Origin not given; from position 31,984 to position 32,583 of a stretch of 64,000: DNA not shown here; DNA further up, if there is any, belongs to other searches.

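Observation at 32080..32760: Low-GC islet carrying a DUF4258/DUF2283 toxin–antitoxin-like pair between folA and leuC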

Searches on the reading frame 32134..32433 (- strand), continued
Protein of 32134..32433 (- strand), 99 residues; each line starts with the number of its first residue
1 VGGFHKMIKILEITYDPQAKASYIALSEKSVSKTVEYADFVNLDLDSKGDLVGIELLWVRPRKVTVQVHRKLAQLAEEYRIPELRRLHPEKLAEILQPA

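Call 86: fold_search(model_id=the predicted structure, library=pdb)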
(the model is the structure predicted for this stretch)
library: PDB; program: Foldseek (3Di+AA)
matches with E <= 10: 426; with E <= 0.001: 0
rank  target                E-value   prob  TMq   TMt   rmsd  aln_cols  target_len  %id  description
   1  7vmc_C                8.3e-02  0.92  0.38  0.22   3.2        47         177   19  Crystal structure of EF-Tu/CdiA/CdiI (released 2022-03-30)
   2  5dil_B                1.0e-01  0.30  0.31  0.23  12.8       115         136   14  Crystal structure of the effector domain of the NS1 protein from influenza virus B (released 2016-08-10)
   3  6u28_B                5.6e-01  0.11  0.28  0.23  11.2        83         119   12  Crystal structure of 1918 NS1-ED W187A in complex with the p85-beta-iSH2 domain of human PI3K (released 2020-04-22)
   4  1i2h                  5.6e-01  0.08  0.23  0.17  12.9        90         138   17  CRYSTAL STRUCTURE ANALYSIS OF PSD-ZIP45(HOMER1C/VESL-1L)CONSERVED HOMER 1 DOMAIN (released 2002-05-29)
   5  2l6n_MODEL_1_A        6.0e-01  0.08  0.22  0.16  13.0       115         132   11  NMR solution structure of the protein YP_001092504.1 (released 2011-01-19)
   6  9h4p_BD               6.4e-01  0.06  0.18  0.03  10.8        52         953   17  Tail of full Haloferax tailed virus 1 (released 2025-08-27)
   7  3exz_B                7.4e-01  0.09  0.19  0.13   7.8        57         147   14  Crystal structure of the MaoC-like dehydratase from Rhodospirillum rubrum. Northeast Structural Genomics Consortium ta (released 2008-10-28)
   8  3o9q_B                7.9e-01  0.13  0.30  0.25  10.2        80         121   11  Effector domain of NS1 from A/PR/8/34 containing a W187A mutation (released 2011-05-18)
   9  3ee9_B                7.9e-01  0.11  0.30  0.25  10.9        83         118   11  Structure of NS1 effector domain (released 2009-01-13)
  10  2rhk_A                8.4e-01  0.13  0.30  0.25   6.4        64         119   11  Crystal structure of influenza A NS1A protein in complex with F2F3 fragment of human cellular factor CPSF30, Northeast (released 2008-07-01)
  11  6ox7_B                8.4e-01  0.09  0.28  0.23  12.3        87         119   11  The complex of 1918 NS1-ED and the iSH2 domain of the human p85beta subunit of PI3K (released 2020-04-22)
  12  3o9q_A                9.0e-01  0.13  0.31  0.26  11.3        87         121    9  Effector domain of NS1 from A/PR/8/34 containing a W187A mutation (released 2011-05-18)
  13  5dil_A                9.0e-01  0.12  0.29  0.21  11.2        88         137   12  Crystal structure of the effector domain of the NS1 protein from influenza virus B (released 2016-08-10)
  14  3kwi_A                9.0e-01  0.08  0.29  0.24  12.9       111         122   10  X-ray structure of NS1 effector domain W187Y mutant (released 2010-02-02)
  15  3m5r_D                9.6e-01  0.13  0.31  0.26  11.4        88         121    9  Crystal Structure of Swine Flu Virus NS1 Effector Domain from H1N1 Influenza A/California/07/2009 (released 2010-04-07)
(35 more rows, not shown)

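Call 87: search_protein_families(library=phrogs, proteins=[window:32134-32415:-], max_evalue=0.01)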
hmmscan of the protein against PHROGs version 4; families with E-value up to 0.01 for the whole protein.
window:32134-32415:- (93 aa): 1 family
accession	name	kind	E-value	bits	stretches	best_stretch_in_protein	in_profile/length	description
phrog_17755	-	unknown function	0.0007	20.5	1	14-51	13-51/52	-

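Call 91: search_protein_families(library=pfam, proteins=[L102:1217-1489:+, L102:1501-1725:+, L103:1207-1485:+, L103:1501-1698:+, L104:1197-1469:+, L104:1501-1713:+], max_evalue=1)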
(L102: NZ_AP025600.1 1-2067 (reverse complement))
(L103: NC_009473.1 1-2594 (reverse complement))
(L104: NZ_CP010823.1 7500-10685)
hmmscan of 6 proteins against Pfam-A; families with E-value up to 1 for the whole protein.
L102:1217-1489:+ (90 aa): 2 families
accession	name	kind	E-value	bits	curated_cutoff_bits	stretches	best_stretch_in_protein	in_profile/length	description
PF17855.7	MCM_lid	-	0.019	15.8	27.4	1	7-30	57-81/87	MCM AAA-lid domain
PF14076.12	DUF4258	-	0.024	15.4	25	1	9-81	2-70/71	Domain of unknown function (DUF4258)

L102:1501-1725:+ (74 aa): 2 families
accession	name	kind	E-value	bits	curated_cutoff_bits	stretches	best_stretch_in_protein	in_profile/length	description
PF10049.14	DUF2283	-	2.5e-18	66.4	23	1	2-49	1-49/49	Protein of unknown function (DUF2283)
PF13619.11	KTSC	-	0.32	11.2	25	0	3-19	8-24/58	KTSC domain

L103:1207-1485:+ (92 aa): 1 family
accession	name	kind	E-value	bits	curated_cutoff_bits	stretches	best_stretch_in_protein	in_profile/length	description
PF05016.21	ParE_toxin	-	1.9e-17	64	23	1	3-88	1-88/89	ParE toxin of type II toxin-antitoxin system, parDE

L103:1501-1698:+ (65 aa): 1 family
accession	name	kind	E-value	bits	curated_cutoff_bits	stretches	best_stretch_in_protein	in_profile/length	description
PF10049.14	DUF2283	-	5.8e-18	65.2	23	1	5-52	3-48/49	Protein of unknown function (DUF2283)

L104:1197-1469:+ (90 aa): 1 family
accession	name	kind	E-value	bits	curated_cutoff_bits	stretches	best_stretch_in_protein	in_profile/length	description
PF18882.5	DUF5647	-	4.7e-11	42.8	27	1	3-77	2-76/79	Family of unknown function (DUF5647)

L104:1501-1713:+ (70 aa): 1 family
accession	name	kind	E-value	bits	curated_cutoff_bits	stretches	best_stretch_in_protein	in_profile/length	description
PF10049.14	DUF2283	-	5.3e-17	62.2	23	1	2-49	1-49/49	Protein of unknown function (DUF2283)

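Call 98: find_encoding_contigs(protein=P0015, flank=4000, max_places=3)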
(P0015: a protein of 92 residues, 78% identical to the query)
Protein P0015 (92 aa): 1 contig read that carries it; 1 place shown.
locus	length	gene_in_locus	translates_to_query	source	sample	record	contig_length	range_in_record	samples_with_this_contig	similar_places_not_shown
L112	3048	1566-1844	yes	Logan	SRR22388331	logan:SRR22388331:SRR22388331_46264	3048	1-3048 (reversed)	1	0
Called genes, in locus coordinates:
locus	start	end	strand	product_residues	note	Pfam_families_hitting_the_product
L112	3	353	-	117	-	?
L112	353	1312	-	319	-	PF08279:HTH_11, PF03099:BPL_LplA_LipB, PF02237:BPL_C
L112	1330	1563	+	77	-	PF14076:DUF4258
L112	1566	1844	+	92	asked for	PF10049:DUF2283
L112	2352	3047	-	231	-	?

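Call 99: find_encoding_contigs(protein=P0013, flank=4000, max_places=3)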
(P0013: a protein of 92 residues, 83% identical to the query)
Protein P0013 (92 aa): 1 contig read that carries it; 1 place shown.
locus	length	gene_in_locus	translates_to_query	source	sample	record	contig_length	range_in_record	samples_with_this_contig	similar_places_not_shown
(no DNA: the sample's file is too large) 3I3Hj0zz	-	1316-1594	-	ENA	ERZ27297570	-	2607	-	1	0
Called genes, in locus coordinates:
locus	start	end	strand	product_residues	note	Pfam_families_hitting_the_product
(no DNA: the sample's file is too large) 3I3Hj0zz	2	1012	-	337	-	?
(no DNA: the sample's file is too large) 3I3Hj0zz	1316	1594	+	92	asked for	PF10049:DUF2283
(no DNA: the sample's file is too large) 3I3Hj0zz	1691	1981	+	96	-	-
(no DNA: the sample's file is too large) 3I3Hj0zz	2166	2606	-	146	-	?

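Call 100: find_encoding_contigs(protein=P0008, flank=4000, max_places=3)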
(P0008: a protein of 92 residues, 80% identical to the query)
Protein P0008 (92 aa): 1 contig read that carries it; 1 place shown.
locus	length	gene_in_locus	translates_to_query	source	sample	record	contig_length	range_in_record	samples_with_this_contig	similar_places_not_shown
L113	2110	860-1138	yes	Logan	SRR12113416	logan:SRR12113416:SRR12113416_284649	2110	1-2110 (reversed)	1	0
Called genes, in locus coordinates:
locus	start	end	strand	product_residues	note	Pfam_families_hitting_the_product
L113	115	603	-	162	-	-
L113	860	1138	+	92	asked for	PF10049:DUF2283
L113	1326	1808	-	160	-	PF00186:DHFR_1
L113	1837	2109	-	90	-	?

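Call 103: search_protein_families(library=pfam, proteins=[L113:1113-1310:+, L113:115-603:-, L112:2352-3047:-], max_evalue=0.1)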
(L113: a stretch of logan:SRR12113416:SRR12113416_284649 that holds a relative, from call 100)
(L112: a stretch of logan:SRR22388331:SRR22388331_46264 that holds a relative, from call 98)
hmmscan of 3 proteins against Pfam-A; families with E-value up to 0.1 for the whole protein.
L113:1113-1310:+ (65 aa): 0 families

L113:115-603:- (162 aa): 0 families

L112:2352-3047:- (231 aa): 5 families
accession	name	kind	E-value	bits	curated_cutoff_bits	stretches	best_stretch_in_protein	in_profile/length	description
PF12344.14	UvrB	-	2e-18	66.4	27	1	100-142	1-43/43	Ultra-violet resistance protein B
PF00271.37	Helicase_C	-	5.3e-18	65.7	23.5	1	3-93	24-109/110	Helicase conserved C-terminal domain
PF02151.25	UVR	-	4.4e-09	36.2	21.5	1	171-206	1-36/36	UvrB/uvrC motif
PF11268.13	DUF3071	-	0.012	16.2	26.9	1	106-152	31-78/168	Protein of unknown function (DUF3071)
PF19472.4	DUF6009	-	0.056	14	28.6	0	166-230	8-72/127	Family of unknown function (DUF6009)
